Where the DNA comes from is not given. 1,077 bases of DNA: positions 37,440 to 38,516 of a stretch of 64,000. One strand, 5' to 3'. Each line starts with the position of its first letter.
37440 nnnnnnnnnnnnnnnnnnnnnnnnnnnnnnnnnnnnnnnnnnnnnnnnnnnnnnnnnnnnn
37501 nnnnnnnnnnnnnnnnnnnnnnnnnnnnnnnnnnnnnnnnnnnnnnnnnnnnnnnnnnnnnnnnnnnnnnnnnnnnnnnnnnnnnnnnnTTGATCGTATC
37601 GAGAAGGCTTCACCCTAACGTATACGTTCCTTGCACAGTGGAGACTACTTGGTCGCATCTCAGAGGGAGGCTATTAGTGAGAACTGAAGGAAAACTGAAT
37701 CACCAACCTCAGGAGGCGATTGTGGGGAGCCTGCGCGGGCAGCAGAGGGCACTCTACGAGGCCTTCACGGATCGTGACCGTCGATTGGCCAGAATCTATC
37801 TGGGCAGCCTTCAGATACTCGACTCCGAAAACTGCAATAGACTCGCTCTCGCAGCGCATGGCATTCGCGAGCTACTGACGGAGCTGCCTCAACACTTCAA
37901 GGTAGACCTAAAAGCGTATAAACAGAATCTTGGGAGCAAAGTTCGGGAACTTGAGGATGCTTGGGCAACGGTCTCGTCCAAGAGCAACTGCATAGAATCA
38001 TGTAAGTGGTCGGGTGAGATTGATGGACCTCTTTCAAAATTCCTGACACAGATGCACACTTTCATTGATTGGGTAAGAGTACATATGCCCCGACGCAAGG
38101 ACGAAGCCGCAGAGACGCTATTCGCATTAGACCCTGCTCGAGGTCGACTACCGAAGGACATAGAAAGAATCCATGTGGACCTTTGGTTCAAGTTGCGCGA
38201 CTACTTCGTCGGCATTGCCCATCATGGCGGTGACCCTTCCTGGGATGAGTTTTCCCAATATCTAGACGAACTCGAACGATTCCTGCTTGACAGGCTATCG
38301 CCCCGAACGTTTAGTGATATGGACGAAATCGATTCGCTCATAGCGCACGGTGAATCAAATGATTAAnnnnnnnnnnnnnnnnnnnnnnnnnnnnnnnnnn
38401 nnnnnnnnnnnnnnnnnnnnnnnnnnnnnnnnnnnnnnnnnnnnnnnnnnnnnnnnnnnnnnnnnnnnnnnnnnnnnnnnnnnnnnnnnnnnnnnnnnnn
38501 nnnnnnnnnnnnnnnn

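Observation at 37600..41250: Low-GC two-gene island (HEPN-like small protein + 966-aa orphan) abutting the RAYT/REP locus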

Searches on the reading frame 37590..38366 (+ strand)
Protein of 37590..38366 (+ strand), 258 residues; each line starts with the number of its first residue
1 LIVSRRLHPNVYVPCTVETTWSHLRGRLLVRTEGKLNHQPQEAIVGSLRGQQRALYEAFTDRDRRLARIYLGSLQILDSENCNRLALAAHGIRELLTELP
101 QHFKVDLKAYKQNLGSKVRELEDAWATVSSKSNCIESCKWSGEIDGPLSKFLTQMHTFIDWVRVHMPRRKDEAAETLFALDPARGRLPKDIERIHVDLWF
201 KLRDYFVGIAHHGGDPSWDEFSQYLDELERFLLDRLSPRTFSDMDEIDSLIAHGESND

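Call 3: search_protein_families(library=pfam, proteins=[window:37590-38366:+], max_evalue=1)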
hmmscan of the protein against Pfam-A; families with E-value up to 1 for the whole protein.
window:37590-38366:+ (258 aa): 1 family
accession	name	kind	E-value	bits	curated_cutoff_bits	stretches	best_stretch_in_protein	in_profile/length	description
PF18165.6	pP_pnuc_1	-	0.094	12.8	26.3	1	66-99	9-42/133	Predicted pPIWI-associating nuclease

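Call 4: search_protein_families(library=padloc, proteins=[window:37590-38366:+], max_evalue=1)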
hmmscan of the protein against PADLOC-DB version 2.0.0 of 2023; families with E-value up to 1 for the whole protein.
window:37590-38366:+ (258 aa): 0 families

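Call 5: search_protein_families(library=ncbifam, proteins=[window:37590-38366:+], max_evalue=1)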
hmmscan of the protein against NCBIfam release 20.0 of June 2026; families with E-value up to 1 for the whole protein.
window:37590-38366:+ (258 aa): 0 families

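Call 8: search_solved_structures(query=window:37590-38366:+, max_evalue=10)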
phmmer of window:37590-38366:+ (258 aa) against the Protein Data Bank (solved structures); distinct sequences matched with E-value up to 10: 0.

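Call 12: find_homologous_proteins(query=window:37590-38366:+, max_evalue=0.01)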
Query window:37590-38366:+ (258 aa): 53 proteins with E <= 0.01 among 988 candidates.
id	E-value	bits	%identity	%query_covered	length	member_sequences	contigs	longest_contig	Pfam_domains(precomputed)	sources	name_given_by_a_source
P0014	1.6e-151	521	100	89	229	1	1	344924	-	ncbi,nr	ncbi:MAG: hypothetical protein KF886_07235 [Candidatus Hydrogenedentes bacterium]|nr:hypothetical pr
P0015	5.1e-116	405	78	88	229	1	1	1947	-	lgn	-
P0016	5.7e-71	258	62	72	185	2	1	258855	-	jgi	jgi:hypothetical protein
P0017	6.6e-67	244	52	82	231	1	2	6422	-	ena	-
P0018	2.7e-55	206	47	82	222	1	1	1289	-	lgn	-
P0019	6.3e-55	205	49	81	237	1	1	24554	-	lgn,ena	-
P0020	9.0e-55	204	49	81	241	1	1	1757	-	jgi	jgi:hypothetical protein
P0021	1.2e-53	201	45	81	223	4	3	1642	-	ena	-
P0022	2.6e-53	200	46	81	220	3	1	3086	-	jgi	jgi:hypothetical protein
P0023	3.6e-53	199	45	86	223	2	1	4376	-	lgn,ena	-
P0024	4.1e-53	199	46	82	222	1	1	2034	-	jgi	jgi:hypothetical protein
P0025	5.3e-53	199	45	81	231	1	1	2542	-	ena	-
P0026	2.2e-52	197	47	82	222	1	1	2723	-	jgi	jgi:dGTP triphosphohydrolase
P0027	9.8e-52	194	44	81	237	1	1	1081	-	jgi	jgi:hypothetical protein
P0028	1.2e-51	194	45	86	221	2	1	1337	-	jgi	jgi:hypothetical protein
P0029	1.2e-51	194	45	81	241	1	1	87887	-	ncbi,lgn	-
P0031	9.7e-51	191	44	81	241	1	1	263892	-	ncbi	-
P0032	2.1e-50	190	43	82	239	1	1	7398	PF18165.7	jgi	jgi:hypothetical protein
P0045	2.8e-47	180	41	81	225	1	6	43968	-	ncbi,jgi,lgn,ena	-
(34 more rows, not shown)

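Call 15: search_protein_families(library=pfam, alignment_id=A1, max_evalue=0.1)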
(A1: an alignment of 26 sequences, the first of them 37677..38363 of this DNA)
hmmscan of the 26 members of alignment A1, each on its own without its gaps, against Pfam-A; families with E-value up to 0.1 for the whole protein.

A. member 1, window:37677-38363:+ (229 aa): 1 family
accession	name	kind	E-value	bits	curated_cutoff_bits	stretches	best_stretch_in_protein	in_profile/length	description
PF18165.6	pP_pnuc_1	-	0.077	13.1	26.3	0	37-70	9-42/133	Predicted pPIWI-associating nuclease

B. families by the number of members that match (of 26 scanned): 8 families
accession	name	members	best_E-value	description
PF18165.6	pP_pnuc_1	20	2.3e-05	Predicted pPIWI-associating nuclease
PF08326.17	ACC_central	1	0.0044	Acetyl-CoA carboxylase, central region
PF12686.12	DUF3800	1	0.02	Protein of unknown function (DUF3800)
PF08795.16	DUF1796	1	0.053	Putative papain-like cysteine peptidase (DUF1796)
PF03007.21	WS_DGAT_cat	1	0.066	Wax ester synthase/diacylglycerol acyltransferase catalytic domain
PF10274.15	ParcG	1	0.07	Parkin co-regulated protein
PF20271.3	CATASP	1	0.071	CATRA-Associated Small Protein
PF21928.1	XLF_CC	1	0.079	XLF protein coiled-coil region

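Call 23: find_encoding_contigs(protein=P0031, flank=6000, max_places=2)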
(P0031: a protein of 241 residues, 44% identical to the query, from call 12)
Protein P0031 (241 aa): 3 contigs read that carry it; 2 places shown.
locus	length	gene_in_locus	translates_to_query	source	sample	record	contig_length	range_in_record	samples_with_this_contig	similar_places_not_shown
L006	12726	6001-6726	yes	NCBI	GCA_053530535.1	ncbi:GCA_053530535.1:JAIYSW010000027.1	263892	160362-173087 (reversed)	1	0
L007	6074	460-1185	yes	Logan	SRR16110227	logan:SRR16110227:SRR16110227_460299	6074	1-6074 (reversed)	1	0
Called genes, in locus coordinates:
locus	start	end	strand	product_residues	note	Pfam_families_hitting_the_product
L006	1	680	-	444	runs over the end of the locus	-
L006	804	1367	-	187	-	PF00665:rve (weak), PF13610:DDE_Tnp_IS240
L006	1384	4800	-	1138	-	PF02384:N6_Mtase, PF00176:SNF2-rel_dom, PF00271:Helicase_C, PF16203:ERCC3_RAD25_C (weak)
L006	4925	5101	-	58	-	-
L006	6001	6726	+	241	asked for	-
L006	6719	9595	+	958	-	-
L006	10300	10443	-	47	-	-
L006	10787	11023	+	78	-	-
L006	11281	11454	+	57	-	-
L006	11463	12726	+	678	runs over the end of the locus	PF13646:HEAT_2 (faint)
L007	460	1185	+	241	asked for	-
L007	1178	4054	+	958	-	-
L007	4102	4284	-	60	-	-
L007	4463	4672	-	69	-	-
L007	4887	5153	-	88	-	PF04002:RadC (faint)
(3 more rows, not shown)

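Call 24: find_encoding_contigs(protein=P0029, flank=6000, max_places=2)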
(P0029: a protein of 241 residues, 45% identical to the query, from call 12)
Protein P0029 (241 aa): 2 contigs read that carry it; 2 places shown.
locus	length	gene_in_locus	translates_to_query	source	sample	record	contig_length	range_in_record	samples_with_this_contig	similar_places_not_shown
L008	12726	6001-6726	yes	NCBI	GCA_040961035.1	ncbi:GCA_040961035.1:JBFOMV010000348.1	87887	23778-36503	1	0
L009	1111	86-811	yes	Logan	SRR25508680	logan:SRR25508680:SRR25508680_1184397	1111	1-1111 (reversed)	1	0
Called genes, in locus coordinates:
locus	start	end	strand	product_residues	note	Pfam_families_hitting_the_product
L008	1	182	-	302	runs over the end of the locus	PF12911:OppC_N, PF00528:BPD_transp_1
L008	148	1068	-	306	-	PF19300:BPD_transp_1_N, PF00528:BPD_transp_1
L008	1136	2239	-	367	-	PF02317:Octopine_DH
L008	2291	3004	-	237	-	PF00392:GntR, PF07729:FCD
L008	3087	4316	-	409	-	PF07969:Amidohydro_3 (faint), PF01979:Amidohydro_1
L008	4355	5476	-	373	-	PF07991:KARI_N (faint), PF02317:Octopine_DH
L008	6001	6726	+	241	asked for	-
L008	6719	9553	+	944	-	-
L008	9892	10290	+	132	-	PF18899:DUF5655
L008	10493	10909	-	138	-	-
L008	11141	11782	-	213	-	PF00072:Response_reg, PF00196:GerE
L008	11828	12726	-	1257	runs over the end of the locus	PF00989:PAS, PF00989:PAS, PF13426:PAS_9, PF08447:PAS_3, PF01590:GAF, PF13185:GAF_2, PF13492:GAF_3, PF13185:GAF_2, +9 more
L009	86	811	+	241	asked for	-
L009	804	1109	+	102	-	?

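Call 25: find_encoding_contigs(protein=P0045, flank=6000, max_places=3)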
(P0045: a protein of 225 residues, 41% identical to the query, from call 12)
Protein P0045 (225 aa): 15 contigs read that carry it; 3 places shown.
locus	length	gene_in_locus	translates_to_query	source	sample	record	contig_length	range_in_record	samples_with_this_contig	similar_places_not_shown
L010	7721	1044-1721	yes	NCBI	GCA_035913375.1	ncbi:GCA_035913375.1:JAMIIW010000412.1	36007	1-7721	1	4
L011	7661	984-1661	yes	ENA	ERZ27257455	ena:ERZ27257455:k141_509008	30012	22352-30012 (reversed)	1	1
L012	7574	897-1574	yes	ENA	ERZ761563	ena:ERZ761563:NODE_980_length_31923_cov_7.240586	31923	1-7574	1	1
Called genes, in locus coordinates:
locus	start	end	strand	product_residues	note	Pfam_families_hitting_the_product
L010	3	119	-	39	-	?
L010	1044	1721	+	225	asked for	-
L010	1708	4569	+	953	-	-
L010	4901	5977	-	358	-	PF02899:Phage_int_SAM_1, PF00589:Phage_integrase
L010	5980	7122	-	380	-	PF02086:MethyltransfD12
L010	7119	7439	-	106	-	-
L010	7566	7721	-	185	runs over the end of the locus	-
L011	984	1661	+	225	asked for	-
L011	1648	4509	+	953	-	-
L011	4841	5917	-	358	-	PF02899:Phage_int_SAM_1, PF00589:Phage_integrase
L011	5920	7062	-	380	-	PF02086:MethyltransfD12, PF12728:HTH_17 (weak)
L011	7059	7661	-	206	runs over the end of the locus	PF05869:Dam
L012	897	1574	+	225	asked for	-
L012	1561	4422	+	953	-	-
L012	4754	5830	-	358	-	PF02899:Phage_int_SAM_1 (weak), PF00589:Phage_integrase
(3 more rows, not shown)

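Call 38: predict_structure(alignment_id=A1)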
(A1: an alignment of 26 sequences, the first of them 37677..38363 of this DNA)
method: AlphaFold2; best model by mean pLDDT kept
length: 229 residues; sequences in the alignment: 26
mean_pLDDT: 89.6   pTM: 0.78
mean pLDDT of the five models: 89.6, 88.7, 88.7, 86.9, 86.5
residues with pLDDT >= 90: 171; 70-90: 37; 50-70: 15; < 50: 6
segments of 3 or more residues with pLDDT < 50: 1-6
pLDDT, mean of each block of 10 residues (from residue 1): 48 85 96 96 96 95 97 94 90 96 92 95 97 94 96 88 96 96 88 98 88 64 74
secondary structure, 60 per line:
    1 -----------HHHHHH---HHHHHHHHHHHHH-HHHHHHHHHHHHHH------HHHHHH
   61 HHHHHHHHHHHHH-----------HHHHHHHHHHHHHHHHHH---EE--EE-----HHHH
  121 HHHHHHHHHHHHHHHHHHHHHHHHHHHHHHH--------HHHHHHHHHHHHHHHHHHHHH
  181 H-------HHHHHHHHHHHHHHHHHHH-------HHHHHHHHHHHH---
elements in order: H12-17 H21-33 H35-48 H55-73 H85-102 H117-151 H160-181 H189-207 H215-226

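Call 45: search_solved_structures(query=A1, max_evalue=10, show_alignments=2)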
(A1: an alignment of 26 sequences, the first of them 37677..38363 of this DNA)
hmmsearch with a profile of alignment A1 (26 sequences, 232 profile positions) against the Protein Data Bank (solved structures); distinct sequences matched with E-value up to 10: 6.
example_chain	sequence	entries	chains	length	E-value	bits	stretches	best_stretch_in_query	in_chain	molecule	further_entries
4kbq_D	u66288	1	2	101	0.17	14.6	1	107-158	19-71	Heat shock cognate 71 kDa protein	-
8q84_Q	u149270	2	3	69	0.19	14.5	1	56-99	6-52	DASH complex subunit HSK3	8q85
9dzc_A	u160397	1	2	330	0.28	13.9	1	23-82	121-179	Reticulocyte-binding protein 2b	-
1ud0_A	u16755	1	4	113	0.38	13.5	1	107-157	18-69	70 kDa heat-shock-like protein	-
3qkr_C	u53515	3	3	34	2.2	11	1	199-229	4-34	DNA double-strand break repair protein mre11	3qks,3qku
9ugr_A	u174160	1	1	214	2.6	10.7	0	64-156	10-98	Syn-F4-Link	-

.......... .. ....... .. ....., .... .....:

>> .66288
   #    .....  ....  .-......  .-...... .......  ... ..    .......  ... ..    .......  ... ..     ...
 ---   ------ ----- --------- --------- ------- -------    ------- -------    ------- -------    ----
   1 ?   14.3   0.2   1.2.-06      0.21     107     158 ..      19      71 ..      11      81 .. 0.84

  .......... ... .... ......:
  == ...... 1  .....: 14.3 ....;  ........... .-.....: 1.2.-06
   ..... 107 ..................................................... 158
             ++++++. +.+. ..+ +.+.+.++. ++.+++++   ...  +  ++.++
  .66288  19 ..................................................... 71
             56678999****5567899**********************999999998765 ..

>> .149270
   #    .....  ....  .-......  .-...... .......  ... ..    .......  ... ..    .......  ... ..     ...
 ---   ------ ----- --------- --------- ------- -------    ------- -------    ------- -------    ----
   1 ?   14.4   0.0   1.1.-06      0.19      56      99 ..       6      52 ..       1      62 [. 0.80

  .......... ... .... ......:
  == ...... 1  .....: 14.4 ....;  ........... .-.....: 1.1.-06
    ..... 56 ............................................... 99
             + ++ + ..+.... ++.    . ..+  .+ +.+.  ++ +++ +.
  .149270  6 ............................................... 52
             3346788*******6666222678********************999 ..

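Call 76: search_protein_families(library=pfam, proteins=[P0032], max_evalue=0.01)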
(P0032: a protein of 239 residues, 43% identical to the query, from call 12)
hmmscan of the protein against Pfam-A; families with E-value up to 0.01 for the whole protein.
P0032 (239 aa): 1 family
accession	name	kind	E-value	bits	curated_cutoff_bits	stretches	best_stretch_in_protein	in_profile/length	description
PF18165.6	pP_pnuc_1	-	2.3e-05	24.5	26.3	1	44-80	6-42/133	Predicted pPIWI-associating nuclease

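Call 86: fold_search(model_id=the predicted structure, library=pdb)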
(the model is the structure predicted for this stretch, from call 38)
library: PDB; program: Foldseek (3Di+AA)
matches with E <= 10: 574; with E <= 0.001: 0
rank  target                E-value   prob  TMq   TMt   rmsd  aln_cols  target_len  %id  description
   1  6pb0_R                4.5e-01  0.33  0.24  0.21  17.4       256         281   10  Cryo-EM structure of Urocortin 1-bound Corticotropin-releasing factor 1 receptor in complex with Gs protein and Nb35 (released 2020-02-12)
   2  8d9p                  4.7e-01  0.23  0.20  0.23  21.7       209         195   11  De Novo Photosynthetic Reaction Center Protein Equipped with Heme B and Mn(II) cations (released 2022-09-28)
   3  8ubg_A                5.2e-01  0.21  0.21  0.21  17.3       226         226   12  DpHF19 filament (released 2024-04-10)
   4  9lwr_B                5.4e-01  0.16  0.16  0.13  23.4       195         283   13  Cryo-EM structure of PI3Kalpha H1047R in complex with compound UCL-TRO-1938 (released 2025-10-01)
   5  6ocu_B                5.7e-01  0.15  0.16  0.22  23.3       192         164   14  HUMAN PI3KDELTA IN COMPLEX WITH COMPOUND 29 (released 2019-12-11)
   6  8uao_A                6.5e-01  0.23  0.23  0.23  16.1       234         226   12  DpHF18 filament (released 2024-04-10)
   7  9gcf_B                6.5e-01  0.13  0.15  0.20  26.9       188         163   14  HUMAN PI3KDELTA IN COMPLEX WITH ISOCUMARIN INHIBITOR CHF-6523 (released 2024-12-18)
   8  4tx5_B                7.5e-01  0.15  0.17  0.21  26.6       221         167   11  Crystal structure of Smac-DIABLO (in space group P65) (released 2015-07-15)
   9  3mtt                  7.9e-01  0.20  0.19  0.25  24.1       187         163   10  Crystal structure of iSH2 domain of human p85beta, Northeast Structural Genomics Consortium Target HR5531C (released 2010-05-19)
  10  8auw_D                8.3e-01  0.15  0.17  0.23  21.4       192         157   12  Cryo-EM structure of human BIRC6 in complex with SMAC. (released 2023-02-15)
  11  1few                  8.7e-01  0.16  0.17  0.20  27.2       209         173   10  CRYSTAL STRUCTURE OF SMAC/DIABLO (released 2000-09-13)
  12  9gzi_B                8.7e-01  0.06  0.13  0.12  20.0       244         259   11  Human PPAR-gamma ligand binding domain in complex with LW98 (released 2025-10-15)
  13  6pyr_B                9.1e-01  0.11  0.15  0.21  26.4       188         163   14  Human PI3Kdelta in complex with Compound 2-10 ((3S)-3-benzyl-3-methyl-5-[5-(2-methylpyrimidin-5-yl)pyrazolo[1,5-a]pyri (released 2019-08-28)
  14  5vlr_B                9.5e-01  0.12  0.16  0.21  24.5       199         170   13  CRYSTAL STRUCTURE OF PI3K DELTA IN COMPLEX WITH A TRIFLUORO-ETHYL-PYRAZOL-PYROLOTRIAZINE INHIBITOR (released 2017-06-07)
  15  5swt_B                1.0e+00  0.12  0.16  0.15  22.6       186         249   13  Crystal Structure of PI3Kalpha in complex with fragments 17 and 27 (released 2017-02-15)
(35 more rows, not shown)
